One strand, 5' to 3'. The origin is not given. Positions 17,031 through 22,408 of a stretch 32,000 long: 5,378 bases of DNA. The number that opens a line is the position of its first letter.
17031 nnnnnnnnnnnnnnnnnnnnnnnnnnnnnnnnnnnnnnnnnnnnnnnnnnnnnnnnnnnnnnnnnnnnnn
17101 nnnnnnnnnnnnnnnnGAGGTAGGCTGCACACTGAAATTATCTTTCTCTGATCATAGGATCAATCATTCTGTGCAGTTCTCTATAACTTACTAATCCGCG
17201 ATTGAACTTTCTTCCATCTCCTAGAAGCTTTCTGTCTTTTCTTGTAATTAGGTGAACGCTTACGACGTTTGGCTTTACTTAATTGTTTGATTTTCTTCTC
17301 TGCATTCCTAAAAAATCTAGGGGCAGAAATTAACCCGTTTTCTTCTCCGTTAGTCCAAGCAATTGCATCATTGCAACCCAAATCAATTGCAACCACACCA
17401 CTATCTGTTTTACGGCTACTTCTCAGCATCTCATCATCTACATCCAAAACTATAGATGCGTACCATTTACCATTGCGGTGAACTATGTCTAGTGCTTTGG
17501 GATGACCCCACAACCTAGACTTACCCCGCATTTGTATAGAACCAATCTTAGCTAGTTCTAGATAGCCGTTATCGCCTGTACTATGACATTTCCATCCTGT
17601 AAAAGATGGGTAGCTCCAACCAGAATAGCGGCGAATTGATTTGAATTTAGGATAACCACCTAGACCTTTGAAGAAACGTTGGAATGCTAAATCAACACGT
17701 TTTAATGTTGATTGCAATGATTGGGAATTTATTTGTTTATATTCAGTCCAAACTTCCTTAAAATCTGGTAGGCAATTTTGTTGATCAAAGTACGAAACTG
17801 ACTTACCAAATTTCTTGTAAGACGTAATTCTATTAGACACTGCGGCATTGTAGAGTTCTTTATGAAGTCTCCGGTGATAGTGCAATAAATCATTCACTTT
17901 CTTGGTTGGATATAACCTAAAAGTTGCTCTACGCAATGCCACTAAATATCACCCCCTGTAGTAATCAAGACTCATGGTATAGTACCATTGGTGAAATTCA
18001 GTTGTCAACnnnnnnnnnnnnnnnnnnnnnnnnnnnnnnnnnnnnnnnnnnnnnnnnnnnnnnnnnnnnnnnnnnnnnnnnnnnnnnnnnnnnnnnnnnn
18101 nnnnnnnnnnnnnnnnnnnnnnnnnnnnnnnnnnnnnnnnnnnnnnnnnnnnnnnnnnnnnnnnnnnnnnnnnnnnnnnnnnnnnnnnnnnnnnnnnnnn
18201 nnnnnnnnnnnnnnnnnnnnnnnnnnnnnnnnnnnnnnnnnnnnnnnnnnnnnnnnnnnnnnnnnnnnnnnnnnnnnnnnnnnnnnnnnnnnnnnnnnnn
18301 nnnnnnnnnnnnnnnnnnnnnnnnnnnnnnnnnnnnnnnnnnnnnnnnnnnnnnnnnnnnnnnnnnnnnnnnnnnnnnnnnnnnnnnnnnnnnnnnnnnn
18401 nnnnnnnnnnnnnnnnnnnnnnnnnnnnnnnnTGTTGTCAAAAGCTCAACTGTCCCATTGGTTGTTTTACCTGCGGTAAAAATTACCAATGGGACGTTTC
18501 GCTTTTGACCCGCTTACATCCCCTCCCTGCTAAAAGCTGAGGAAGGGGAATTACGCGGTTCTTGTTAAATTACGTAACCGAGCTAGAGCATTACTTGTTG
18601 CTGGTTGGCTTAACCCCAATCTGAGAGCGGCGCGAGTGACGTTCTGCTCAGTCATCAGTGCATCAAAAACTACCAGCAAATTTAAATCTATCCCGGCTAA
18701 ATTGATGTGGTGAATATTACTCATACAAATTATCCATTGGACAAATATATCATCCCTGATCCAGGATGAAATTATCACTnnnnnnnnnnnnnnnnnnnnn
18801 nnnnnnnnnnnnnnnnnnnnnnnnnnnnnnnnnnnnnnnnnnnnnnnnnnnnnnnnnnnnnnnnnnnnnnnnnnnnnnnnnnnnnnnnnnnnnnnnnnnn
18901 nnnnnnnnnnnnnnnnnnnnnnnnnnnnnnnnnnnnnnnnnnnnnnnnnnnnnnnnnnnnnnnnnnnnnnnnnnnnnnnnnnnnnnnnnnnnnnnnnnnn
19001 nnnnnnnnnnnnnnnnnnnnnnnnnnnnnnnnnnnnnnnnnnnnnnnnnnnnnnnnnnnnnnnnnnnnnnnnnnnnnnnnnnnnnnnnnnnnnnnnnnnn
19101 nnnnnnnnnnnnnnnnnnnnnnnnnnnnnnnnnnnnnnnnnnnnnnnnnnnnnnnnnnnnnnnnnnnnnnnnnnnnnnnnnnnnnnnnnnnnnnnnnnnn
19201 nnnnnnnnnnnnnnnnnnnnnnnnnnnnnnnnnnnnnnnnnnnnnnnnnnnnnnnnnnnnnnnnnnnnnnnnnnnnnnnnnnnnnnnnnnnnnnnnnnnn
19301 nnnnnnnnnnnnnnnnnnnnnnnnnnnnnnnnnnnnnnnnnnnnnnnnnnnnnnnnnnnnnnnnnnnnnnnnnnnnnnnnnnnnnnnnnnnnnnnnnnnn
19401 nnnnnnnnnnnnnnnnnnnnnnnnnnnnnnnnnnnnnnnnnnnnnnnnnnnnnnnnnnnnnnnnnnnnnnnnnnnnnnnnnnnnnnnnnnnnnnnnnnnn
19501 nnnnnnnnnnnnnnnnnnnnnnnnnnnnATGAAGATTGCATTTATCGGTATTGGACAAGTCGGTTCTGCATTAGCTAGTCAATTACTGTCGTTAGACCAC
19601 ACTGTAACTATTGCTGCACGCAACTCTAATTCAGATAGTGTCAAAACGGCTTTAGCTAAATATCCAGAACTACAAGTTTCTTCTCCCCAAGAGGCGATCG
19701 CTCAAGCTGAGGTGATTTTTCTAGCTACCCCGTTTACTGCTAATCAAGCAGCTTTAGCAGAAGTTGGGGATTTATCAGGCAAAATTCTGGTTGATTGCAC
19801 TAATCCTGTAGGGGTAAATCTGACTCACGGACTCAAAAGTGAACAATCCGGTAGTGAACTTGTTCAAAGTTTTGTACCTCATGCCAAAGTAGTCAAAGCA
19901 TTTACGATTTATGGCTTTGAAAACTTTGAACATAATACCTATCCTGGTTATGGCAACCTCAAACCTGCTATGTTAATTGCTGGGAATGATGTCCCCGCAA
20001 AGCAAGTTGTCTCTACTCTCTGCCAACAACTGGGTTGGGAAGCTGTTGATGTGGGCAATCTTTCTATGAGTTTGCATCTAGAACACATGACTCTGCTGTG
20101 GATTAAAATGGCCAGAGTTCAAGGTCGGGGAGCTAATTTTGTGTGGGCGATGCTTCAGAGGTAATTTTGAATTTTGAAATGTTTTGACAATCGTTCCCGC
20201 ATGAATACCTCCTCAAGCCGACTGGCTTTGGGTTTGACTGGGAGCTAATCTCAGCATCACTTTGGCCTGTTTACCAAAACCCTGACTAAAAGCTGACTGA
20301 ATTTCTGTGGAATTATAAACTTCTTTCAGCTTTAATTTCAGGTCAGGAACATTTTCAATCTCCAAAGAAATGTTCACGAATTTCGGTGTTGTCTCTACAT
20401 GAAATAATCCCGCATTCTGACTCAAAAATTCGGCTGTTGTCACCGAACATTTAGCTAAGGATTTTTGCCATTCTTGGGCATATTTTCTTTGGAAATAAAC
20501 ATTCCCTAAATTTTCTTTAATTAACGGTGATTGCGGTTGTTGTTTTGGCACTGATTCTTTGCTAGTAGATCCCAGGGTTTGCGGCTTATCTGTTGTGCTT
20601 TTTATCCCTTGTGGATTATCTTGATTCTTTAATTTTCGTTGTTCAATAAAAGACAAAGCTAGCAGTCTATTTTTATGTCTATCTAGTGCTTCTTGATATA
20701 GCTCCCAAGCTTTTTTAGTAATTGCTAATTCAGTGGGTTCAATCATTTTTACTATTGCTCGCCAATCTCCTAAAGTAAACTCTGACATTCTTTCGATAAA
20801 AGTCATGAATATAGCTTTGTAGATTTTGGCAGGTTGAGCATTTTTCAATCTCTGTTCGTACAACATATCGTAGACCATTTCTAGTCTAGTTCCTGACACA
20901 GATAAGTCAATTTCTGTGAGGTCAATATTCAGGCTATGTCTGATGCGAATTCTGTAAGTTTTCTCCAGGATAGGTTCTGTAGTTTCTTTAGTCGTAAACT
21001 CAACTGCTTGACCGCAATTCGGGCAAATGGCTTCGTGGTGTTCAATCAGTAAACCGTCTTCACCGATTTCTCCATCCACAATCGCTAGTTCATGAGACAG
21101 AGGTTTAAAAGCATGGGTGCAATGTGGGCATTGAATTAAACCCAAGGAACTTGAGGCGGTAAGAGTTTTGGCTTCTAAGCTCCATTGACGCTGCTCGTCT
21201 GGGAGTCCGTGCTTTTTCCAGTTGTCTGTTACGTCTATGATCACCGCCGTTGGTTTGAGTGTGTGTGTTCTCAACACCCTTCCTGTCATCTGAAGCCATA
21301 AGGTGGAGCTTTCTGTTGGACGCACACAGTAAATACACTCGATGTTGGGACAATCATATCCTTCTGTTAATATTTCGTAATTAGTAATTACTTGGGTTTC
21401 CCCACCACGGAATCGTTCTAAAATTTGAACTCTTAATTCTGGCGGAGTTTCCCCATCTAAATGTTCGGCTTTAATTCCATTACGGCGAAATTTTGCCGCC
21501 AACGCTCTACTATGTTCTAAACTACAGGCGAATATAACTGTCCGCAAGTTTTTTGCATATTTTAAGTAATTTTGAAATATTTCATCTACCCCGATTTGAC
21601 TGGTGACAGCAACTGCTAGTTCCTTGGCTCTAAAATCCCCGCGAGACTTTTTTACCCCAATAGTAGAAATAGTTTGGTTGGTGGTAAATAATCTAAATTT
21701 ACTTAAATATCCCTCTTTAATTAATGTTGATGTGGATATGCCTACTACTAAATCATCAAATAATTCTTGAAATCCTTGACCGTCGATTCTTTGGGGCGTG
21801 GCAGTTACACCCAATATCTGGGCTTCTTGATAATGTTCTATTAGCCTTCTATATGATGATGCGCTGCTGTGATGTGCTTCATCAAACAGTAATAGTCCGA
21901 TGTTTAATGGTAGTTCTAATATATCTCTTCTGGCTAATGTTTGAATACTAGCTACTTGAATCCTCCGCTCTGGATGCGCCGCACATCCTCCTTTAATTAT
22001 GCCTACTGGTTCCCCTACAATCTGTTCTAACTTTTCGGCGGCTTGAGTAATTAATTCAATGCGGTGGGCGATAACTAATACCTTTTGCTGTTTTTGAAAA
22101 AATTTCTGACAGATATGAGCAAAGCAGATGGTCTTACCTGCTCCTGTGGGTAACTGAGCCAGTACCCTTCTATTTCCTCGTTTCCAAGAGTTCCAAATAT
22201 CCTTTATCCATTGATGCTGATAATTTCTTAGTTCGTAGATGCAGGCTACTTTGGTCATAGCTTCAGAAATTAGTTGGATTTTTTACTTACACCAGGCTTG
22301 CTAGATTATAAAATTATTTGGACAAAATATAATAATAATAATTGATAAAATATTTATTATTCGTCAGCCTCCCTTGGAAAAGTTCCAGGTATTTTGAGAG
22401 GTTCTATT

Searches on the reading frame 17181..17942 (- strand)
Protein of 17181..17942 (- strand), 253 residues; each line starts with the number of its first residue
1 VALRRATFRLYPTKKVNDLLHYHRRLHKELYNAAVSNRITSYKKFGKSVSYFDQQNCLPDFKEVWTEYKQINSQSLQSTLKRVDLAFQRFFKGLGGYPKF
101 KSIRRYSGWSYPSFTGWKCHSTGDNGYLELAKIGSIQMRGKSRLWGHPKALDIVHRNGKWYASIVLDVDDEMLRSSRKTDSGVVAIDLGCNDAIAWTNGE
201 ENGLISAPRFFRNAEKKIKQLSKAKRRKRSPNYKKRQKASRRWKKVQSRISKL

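Call 21: search_protein_families(library=pfam, proteins=[window:17181-17942:-], max_evalue=0.01)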
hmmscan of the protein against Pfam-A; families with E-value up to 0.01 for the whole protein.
window:17181-17942:- (253 aa): 2 families
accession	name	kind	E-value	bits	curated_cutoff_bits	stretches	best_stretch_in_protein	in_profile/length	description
PF01385.25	OrfB_IS605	-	1.7e-05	25.5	30.5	1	167-251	5-85/120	Probable transposase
PF12323.14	HTH_OrfB_IS605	-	0.0022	17.9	21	1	1-47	1-47/47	Helix-turn-helix domain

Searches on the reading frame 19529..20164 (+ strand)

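Call 21: search_protein_families(library=pfam, proteins=[window:19529-20164:+], max_evalue=0.01)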
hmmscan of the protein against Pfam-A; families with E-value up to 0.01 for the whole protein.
window:19529-20164:+ (211 aa): 12 families
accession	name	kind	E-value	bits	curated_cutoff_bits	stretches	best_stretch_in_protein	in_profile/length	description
PF03807.23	F420_oxidored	-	1.2e-20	74.3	21.6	1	2-93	1-94/94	NADP oxidoreductase coenzyme F420-dependent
PF03446.21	NAD_binding_2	-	5.9e-08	33.3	21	1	2-92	1-94/161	NAD binding domain of 6-phosphogluconate dehydrogenase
PF10727.15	Rossmann-like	-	2.3e-06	27.8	23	1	2-96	16-113/131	Rossmann-like domain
PF07991.19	KARI_N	-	4.5e-06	26.8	20.6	1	2-73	6-74/165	Acetohydroxy acid isomeroreductase, NADPH-binding domain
PF02826.25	2-Hacid_dh_C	-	1.5e-05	24.9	25.1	1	2-75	38-107/178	D-isomer specific 2-hydroxyacid dehydrogenase, NAD binding domain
PF02558.23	ApbA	-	5.9e-05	23.2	22.2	1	3-85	1-92/150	Ketopantoate reductase PanE/ApbA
PF01210.29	NAD_Gly3P_dh_N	-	0.00011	22.6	23.1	1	2-115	1-121/158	NAD-dependent glycerol-3-phosphate dehydrogenase N-terminus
PF01488.26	Shikimate_DH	-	0.00044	20.8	24.3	1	2-94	14-115/138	Shikimate / quinate 5-dehydrogenase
PF13460.12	NAD_binding_10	-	0.0022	18.3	27.2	1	9-68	4-69/184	NAD(P)H-binding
PF01118.30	Semialdhyde_dh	-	0.0052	17.6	26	0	2-89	1-95/121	Semialdehyde dehydrogenase, NAD binding domain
PF05368.20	NmrA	-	0.008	16.2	27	0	3-74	5-79/298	NmrA-like family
PF13241.12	NAD_binding_7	-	0.009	17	22.1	0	2-88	9-89/104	Putative NAD(P)-binding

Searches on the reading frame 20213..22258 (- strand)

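Call 21: search_protein_families(library=pfam, proteins=[window:20213-22258:-], max_evalue=0.01)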
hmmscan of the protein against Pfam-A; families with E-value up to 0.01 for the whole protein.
window:20213-22258:- (681 aa): 5 families
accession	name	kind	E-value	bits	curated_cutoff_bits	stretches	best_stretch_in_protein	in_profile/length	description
PF04851.21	ResIII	-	5.7e-39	134.1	22.5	1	8-157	2-164/164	Type III restriction enzyme, res subunit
PF00271.37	Helicase_C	-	1.1e-14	55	23.5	1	227-331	5-109/110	Helicase conserved C-terminal domain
PF00270.35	DEAD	-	4.1e-13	49.8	26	1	14-156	4-161/167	DEAD/DEAH box helicase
PF18766.7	SWI2_SNF2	-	1.2e-06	28.7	26.7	1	38-171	27-171/221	SWI2/SNF2 ATPase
PF13604.12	AAA_30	-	0.0034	17.6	27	1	28-151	17-122/191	AAA domain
